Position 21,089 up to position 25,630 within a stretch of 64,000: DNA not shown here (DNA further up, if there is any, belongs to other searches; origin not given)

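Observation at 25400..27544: Divergently transcribed ClpX/HslU-family ATPase lacking zinc-binding domain and GYVG pore loop, followed by an FkbM methyltransferase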

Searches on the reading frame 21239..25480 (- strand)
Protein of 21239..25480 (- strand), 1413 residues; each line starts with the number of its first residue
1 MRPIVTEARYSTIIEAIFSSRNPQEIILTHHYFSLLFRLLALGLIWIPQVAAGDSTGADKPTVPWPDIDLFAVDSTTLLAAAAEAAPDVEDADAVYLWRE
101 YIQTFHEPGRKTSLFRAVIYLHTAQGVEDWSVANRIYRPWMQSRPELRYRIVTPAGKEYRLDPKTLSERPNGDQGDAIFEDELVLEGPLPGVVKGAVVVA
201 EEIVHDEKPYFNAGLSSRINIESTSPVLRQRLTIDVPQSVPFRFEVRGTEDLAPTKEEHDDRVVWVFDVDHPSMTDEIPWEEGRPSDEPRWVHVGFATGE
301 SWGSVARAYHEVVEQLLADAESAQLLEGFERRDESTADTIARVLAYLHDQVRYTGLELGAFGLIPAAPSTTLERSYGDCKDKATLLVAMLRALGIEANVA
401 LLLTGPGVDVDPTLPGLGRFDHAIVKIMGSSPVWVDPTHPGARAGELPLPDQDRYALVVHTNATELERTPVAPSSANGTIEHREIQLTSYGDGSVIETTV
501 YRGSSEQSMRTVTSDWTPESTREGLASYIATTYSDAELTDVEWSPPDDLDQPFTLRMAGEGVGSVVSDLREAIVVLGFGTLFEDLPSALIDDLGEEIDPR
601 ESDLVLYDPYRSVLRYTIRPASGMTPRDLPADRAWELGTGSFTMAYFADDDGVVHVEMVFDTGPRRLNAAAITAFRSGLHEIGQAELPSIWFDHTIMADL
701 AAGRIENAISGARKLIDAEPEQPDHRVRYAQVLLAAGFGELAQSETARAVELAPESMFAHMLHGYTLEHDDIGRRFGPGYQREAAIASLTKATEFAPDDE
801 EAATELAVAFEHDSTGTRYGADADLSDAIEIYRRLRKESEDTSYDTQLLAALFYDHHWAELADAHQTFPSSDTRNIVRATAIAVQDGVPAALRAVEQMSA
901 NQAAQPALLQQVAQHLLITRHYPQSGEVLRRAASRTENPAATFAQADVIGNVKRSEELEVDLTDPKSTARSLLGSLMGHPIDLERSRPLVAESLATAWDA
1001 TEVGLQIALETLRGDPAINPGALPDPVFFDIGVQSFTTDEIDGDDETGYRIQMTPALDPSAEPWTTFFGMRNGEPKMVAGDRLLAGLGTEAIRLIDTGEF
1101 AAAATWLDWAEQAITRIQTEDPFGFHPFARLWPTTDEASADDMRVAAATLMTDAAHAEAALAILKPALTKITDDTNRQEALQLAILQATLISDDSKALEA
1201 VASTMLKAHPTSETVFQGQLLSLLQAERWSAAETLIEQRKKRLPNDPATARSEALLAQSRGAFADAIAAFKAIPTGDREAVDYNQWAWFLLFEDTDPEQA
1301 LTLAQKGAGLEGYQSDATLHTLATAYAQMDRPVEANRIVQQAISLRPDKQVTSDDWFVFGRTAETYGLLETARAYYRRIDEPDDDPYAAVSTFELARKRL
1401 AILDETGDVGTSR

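Call 3: search_protein_families(library=pfam, proteins=[window:21239-25480:-], max_evalue=0.01)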
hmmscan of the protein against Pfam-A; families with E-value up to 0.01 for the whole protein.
window:21239-25480:- (1413 aa): 4 families
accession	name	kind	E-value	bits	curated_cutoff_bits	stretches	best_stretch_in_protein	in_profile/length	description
PF12969.12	DUF3857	-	3.6e-25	89.4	24.6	1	109-271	3-165/170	Domain of Unknown Function with PDB structure (DUF3857)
PF01841.26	Transglut_core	-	1.3e-08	35.5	23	1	326-401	4-76/108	Transglutaminase-like superfamily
PF24575.1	TPR_Slam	-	4.7e-05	24.2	35.2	0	1214-1280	13-80/104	Surface lipoprotein assembly modifier, N-terminal TPR repeats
PF12895.13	ANAPC3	-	0.0055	17.4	27.2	0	703-766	3-65/82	Anaphase-promoting complex, cyclosome, subunit 3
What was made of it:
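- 21239..25399 (-): Neighbour: giant DUF3857 + transglutaminase-core + TPR protein. The probable start is TTG at 25399. The N-terminus looks like a signal peptide, and the Cys/His/Asp motifs are present. Pfam (call 3).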

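Call 4: search_protein_families(library=ncbifam, proteins=[window:21239-25480:-], max_evalue=0.01)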
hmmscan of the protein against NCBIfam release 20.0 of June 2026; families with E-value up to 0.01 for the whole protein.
window:21239-25480:- (1413 aa): 3 families
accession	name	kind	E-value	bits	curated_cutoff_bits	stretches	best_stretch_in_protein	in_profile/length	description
TIGR02917.1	PEP_TPR_lipo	equivalog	4.1e-05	21.6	312.2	0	1137-1272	155-286/899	XrtA/PEP-CTERM system TPR-repeat protein PrsT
NF052415.1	T3SS_chap_SctY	equivalog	0.00078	19.9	70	1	1293-1378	18-102/106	type III secretion apparatus assembly chaperone SctY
NF040959.1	MamA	equivalog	0.0044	16.5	200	0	706-769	122-185/204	magnetosome protein MamA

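Call 6: search_protein_families(library=padloc, proteins=[window:21239-25480:-], max_evalue=0.01)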
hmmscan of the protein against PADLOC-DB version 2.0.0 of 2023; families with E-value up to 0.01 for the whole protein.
window:21239-25480:- (1413 aa): 0 families
